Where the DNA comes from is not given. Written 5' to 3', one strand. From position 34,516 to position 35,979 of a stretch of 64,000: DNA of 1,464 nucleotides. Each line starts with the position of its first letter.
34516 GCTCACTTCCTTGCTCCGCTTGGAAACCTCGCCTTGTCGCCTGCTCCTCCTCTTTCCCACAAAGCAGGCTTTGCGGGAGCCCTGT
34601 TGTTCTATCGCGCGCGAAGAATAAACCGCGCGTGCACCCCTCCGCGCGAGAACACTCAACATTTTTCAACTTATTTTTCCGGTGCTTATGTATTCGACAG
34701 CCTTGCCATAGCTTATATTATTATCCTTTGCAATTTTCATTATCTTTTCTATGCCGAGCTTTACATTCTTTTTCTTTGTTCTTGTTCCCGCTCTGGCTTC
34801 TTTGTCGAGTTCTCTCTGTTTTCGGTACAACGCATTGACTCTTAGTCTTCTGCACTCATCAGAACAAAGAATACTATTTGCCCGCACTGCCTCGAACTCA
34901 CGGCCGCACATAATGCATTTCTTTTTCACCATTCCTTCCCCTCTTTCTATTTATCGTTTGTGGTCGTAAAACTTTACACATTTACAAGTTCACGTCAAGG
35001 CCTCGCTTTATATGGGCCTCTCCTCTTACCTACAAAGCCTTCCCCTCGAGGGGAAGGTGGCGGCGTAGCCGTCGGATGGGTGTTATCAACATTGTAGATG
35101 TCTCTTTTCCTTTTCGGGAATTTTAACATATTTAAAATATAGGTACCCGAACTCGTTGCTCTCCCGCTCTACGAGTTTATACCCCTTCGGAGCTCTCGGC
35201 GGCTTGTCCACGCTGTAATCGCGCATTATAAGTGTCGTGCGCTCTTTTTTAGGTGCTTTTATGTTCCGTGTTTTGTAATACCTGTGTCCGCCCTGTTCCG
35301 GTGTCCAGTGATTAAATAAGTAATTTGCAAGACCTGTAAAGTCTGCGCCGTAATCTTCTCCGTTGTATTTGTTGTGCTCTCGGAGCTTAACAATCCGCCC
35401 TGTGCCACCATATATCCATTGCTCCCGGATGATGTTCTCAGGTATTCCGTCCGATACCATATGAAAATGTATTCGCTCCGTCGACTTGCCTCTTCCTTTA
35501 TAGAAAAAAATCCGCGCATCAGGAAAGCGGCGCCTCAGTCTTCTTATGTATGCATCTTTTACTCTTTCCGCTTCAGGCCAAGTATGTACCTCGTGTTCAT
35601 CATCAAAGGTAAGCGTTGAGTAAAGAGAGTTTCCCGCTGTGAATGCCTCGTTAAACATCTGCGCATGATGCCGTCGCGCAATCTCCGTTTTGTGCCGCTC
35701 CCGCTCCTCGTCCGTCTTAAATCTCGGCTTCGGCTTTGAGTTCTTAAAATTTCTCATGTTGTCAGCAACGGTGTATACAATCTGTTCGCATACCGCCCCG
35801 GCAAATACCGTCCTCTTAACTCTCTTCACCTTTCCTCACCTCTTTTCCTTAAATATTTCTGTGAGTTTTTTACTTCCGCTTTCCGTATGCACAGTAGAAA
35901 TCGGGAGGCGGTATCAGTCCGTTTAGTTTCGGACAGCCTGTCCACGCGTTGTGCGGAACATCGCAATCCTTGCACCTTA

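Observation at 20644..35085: Family-1 intercistronic structured repeats confined to the prophage late region (5 copies)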

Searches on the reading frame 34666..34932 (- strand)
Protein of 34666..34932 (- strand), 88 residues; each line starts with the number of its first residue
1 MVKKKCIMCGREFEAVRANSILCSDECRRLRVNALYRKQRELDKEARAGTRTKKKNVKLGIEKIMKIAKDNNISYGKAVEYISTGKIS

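Call 13: search_protein_families(library=pfam, proteins=[window:34666-34932:-], max_evalue=0.001)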
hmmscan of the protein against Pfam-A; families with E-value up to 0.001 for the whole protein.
window:34666-34932:- (88 aa): 1 family
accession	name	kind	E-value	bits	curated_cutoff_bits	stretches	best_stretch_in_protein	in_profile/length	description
PF05766.18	NinG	-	0.00014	22.2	25.4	1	3-63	6-66/193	Bacteriophage Lambda NinG protein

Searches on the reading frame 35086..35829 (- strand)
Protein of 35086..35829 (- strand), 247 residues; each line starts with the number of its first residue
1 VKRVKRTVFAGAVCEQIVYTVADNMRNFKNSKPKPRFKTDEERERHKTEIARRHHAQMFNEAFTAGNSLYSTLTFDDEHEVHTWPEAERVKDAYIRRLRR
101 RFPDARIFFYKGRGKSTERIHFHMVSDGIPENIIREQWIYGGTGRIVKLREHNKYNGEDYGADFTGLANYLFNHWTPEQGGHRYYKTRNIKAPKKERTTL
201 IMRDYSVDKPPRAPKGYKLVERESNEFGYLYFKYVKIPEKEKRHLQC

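Call 13: search_protein_families(library=pfam, proteins=[window:35086-35829:-], max_evalue=0.001)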
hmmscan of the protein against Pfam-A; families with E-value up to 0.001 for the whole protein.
window:35086-35829:- (247 aa): 1 family
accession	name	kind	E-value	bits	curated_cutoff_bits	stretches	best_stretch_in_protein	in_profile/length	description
PF23343.2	REP_ORF2-G2P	-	0.00029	21.5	27.8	1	70-146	3-70/99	Replication-associated protein ORF2/G2P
